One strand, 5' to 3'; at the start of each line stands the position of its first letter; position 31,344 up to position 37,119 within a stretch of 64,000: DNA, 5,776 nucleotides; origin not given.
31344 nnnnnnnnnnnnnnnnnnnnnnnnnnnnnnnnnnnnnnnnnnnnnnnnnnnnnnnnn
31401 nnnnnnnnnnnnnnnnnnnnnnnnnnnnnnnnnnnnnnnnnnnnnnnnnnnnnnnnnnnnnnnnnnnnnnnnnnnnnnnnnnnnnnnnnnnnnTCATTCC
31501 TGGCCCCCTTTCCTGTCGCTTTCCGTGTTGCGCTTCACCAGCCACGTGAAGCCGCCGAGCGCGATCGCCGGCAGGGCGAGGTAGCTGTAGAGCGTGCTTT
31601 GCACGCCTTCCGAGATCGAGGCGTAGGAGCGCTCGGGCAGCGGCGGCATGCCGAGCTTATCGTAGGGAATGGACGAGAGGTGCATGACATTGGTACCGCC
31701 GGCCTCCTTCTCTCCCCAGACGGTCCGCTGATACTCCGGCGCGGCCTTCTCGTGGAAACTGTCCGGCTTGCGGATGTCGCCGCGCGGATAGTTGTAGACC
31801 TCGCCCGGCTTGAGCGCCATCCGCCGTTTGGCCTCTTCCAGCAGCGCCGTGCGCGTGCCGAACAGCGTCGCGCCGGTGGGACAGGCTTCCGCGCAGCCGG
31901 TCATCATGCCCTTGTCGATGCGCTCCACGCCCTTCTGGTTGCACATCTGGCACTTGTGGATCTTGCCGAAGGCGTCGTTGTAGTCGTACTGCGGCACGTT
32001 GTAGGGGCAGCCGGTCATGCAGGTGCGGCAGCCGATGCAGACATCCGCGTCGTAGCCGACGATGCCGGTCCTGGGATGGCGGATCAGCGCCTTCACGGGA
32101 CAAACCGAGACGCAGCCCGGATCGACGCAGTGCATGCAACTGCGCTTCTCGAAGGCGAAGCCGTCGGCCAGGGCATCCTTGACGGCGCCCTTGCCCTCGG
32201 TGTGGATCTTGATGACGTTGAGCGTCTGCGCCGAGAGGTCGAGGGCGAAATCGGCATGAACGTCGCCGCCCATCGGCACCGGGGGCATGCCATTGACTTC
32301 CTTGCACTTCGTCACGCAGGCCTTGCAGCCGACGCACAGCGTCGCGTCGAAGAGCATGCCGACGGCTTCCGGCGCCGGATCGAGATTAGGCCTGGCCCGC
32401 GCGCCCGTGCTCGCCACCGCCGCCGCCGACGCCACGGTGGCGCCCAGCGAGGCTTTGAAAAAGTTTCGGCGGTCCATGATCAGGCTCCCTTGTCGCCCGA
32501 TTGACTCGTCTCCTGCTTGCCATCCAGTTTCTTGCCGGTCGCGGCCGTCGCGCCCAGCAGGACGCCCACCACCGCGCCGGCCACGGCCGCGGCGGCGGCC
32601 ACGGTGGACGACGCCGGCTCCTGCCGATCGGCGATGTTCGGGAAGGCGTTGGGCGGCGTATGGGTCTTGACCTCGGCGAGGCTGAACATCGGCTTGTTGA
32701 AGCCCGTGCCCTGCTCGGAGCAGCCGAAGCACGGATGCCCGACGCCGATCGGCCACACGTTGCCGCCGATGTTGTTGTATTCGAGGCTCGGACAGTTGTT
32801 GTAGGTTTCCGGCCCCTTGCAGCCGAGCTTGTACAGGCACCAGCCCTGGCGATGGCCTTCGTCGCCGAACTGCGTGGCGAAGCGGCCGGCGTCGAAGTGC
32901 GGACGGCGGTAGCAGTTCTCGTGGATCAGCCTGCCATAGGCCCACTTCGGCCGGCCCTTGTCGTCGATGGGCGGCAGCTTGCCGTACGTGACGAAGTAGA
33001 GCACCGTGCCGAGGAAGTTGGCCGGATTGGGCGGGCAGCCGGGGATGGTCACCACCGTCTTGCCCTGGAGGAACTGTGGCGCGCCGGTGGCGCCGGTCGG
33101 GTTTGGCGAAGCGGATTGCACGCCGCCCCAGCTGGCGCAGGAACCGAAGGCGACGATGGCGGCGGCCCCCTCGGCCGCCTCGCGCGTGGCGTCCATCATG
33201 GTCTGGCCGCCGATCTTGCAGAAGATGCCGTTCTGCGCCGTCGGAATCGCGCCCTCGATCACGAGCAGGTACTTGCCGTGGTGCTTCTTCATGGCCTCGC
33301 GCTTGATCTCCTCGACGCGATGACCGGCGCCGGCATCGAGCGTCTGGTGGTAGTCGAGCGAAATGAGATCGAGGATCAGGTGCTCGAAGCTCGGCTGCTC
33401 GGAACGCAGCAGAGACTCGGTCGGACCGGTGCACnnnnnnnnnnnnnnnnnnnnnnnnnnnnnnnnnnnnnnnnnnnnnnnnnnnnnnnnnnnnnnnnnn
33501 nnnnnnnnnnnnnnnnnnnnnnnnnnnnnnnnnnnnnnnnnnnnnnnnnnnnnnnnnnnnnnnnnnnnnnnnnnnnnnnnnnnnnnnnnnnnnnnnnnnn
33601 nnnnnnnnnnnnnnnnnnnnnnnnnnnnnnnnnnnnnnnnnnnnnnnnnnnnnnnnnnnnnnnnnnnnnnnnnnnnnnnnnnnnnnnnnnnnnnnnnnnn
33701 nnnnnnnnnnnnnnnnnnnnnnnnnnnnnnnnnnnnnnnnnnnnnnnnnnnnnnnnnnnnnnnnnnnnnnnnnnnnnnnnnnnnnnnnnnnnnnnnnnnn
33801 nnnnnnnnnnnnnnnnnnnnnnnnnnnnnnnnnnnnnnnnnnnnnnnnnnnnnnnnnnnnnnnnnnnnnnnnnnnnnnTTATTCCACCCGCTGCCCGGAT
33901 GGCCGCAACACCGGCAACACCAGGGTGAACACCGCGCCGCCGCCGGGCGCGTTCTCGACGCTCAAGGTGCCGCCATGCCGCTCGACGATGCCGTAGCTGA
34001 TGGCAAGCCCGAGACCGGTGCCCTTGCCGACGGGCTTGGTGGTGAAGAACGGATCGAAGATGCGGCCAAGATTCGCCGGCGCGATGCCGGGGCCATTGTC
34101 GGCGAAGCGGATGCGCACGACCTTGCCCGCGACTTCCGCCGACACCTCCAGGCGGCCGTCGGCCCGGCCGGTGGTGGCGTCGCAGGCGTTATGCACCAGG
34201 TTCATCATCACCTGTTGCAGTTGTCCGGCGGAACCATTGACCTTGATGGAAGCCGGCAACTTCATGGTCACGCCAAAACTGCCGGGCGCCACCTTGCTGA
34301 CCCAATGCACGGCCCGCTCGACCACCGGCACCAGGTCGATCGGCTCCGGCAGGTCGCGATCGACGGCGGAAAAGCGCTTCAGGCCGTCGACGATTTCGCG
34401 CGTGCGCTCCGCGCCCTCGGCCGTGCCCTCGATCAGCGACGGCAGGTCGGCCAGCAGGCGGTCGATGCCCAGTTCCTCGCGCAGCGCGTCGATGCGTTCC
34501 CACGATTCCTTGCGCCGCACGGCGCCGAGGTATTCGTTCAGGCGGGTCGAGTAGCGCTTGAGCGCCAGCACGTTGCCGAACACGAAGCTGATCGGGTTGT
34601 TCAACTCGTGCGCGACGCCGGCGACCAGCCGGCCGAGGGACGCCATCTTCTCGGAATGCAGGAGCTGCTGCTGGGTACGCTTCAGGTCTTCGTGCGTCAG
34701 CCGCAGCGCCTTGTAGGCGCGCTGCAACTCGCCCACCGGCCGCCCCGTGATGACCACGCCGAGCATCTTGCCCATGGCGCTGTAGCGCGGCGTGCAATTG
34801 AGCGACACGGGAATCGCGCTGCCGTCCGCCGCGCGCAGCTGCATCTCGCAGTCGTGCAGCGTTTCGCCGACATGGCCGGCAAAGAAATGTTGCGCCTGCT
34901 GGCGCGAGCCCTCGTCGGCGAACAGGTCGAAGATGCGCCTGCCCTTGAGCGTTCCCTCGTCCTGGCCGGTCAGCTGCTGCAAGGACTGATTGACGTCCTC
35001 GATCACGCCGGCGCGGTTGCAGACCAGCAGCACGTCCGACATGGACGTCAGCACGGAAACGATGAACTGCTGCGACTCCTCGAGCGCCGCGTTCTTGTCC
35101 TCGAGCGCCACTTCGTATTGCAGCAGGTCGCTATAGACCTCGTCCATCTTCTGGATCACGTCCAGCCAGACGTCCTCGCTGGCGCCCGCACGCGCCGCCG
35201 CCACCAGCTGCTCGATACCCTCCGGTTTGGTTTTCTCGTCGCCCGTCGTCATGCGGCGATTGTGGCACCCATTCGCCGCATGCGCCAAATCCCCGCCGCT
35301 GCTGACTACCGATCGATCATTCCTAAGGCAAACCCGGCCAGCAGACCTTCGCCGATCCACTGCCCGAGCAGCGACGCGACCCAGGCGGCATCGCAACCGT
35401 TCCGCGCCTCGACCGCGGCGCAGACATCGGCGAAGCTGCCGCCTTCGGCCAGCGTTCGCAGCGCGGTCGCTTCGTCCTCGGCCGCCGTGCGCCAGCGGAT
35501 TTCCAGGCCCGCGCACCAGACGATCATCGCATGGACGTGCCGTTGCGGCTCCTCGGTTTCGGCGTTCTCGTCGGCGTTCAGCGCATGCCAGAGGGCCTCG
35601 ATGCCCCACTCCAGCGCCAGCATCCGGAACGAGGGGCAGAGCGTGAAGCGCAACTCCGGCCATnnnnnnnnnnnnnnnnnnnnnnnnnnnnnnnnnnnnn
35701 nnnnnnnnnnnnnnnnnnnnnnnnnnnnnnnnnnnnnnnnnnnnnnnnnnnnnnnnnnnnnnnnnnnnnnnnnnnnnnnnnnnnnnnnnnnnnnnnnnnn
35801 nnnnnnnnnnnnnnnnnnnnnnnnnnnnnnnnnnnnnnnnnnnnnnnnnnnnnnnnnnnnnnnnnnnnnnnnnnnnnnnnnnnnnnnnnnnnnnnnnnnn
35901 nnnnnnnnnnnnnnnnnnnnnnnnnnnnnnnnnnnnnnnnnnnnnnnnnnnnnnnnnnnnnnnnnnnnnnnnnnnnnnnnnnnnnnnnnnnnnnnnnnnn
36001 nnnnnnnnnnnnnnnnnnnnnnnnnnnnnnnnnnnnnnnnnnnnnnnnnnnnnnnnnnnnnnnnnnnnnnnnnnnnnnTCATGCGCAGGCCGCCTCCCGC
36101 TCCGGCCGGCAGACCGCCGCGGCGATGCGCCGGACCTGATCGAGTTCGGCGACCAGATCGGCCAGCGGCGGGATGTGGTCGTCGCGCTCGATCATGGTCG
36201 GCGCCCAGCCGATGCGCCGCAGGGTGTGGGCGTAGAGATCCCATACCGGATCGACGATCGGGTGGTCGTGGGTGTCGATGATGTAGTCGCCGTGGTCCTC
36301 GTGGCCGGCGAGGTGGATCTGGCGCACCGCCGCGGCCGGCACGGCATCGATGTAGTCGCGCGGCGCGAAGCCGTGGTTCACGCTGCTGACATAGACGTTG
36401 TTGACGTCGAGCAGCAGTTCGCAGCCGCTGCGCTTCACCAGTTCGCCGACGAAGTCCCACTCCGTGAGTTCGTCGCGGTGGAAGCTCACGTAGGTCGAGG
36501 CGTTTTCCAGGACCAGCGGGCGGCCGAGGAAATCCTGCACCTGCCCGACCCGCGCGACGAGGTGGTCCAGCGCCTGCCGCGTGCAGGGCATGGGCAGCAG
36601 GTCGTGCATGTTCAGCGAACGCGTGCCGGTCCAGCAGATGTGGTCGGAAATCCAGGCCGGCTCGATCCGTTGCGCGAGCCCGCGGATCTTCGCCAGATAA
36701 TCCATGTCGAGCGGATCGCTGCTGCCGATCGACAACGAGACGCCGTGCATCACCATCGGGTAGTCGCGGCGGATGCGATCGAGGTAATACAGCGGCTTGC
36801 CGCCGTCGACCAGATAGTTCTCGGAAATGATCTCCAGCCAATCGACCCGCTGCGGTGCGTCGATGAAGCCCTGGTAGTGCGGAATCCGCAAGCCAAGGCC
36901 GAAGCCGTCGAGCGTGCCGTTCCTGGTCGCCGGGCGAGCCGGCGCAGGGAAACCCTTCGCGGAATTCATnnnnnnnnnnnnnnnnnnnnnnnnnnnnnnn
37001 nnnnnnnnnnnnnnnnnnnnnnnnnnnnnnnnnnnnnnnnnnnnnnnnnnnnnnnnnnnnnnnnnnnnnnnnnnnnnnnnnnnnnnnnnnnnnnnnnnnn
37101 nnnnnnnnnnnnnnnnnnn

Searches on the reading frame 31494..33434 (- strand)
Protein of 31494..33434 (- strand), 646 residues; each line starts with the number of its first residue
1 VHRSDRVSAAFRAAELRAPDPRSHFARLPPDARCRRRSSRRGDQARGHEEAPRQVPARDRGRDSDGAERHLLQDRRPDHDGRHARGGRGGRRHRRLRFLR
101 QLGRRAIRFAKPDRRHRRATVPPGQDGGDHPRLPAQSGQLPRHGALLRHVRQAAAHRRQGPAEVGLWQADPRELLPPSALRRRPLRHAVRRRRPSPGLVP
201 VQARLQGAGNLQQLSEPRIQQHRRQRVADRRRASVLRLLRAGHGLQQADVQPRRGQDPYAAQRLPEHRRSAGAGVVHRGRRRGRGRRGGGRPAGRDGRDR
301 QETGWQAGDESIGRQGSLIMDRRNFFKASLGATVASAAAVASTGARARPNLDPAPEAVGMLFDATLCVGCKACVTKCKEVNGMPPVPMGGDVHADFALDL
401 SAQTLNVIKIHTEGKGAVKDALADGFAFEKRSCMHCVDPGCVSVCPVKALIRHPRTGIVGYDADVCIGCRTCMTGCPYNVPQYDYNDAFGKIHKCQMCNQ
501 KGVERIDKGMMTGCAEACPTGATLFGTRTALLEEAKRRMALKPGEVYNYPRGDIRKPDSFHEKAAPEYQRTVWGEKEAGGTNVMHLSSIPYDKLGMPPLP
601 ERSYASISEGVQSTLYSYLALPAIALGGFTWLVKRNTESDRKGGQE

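Call 82: search_protein_families(library=pfam, proteins=[window:31494-33434:-], max_evalue=0.001)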
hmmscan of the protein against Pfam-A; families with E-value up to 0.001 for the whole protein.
window:31494-33434:- (646 aa): 7 families
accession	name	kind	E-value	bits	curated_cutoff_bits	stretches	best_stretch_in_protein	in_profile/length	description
PF13247.11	Fer4_11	-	1.5e-21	76.9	26.2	1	428-528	5-100/100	4Fe-4S dicluster domain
PF13187.11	Fer4_9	-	5.9e-11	42.7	27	2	367-449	2-51/52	4Fe-4S dicluster domain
PF13237.11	Fer4_10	-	2.2e-10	40.7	25.5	2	460-519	3-53/53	4Fe-4S dicluster domain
PF00037.32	Fer4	-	2.8e-09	36.8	21.1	1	461-480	3-22/24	4Fe-4S binding domain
PF12838.12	Fer4_7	-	1.4e-08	35.5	27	2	433-480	2-52/52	4Fe-4S dicluster domain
PF12837.12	Fer4_6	-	1.8e-08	34.4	25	1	458-481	1-24/24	4Fe-4S binding domain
PF12797.12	Fer4_2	-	1.2e-06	28.5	24.5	1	459-478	3-22/22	4Fe-4S binding domain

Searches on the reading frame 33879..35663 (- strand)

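Call 82: search_protein_families(library=pfam, proteins=[window:33879-35663:-], max_evalue=0.001)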
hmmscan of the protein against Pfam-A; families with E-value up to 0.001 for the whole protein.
window:33879-35663:- (594 aa): 6 families
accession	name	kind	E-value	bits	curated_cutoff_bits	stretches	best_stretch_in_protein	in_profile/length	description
PF02518.31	HATPase_c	-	5.3e-27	94.9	26.4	1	480-585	4-109/111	Histidine kinase-, DNA gyrase B-, and HSP90-like ATPase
PF08448.16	PAS_4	-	7.7e-11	42.6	23.1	1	205-314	1-109/110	PAS fold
PF13426.13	PAS_9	-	6.7e-10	39.6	27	1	211-308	3-99/103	PAS domain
PF00989.32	PAS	-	1.1e-08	35.5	22.6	1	201-310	3-113/113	PAS fold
PF00512.31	HisKA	-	6.5e-06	26.5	26.9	1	343-384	2-45/66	His Kinase A (phospho-acceptor) domain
PF24820.1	Diguanyl_cycl_sensor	-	4.9e-05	23.7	28.1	1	205-289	2-92/109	Diguanylate cyclase-like sensor domain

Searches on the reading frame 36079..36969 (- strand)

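Call 99: search_protein_families(library=pfam, proteins=[window:36079-36969:-], max_evalue=0.00001)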
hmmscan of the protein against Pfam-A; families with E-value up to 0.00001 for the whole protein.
window:36079-36969:- (296 aa): 1 family
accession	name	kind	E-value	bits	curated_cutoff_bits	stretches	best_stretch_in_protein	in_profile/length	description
PF05114.20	MbnB_TglH_ChrH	-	1.5e-110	369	25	1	23-283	2-262/263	RiPP precursor modification enzyme MbnB/TglH/ChrH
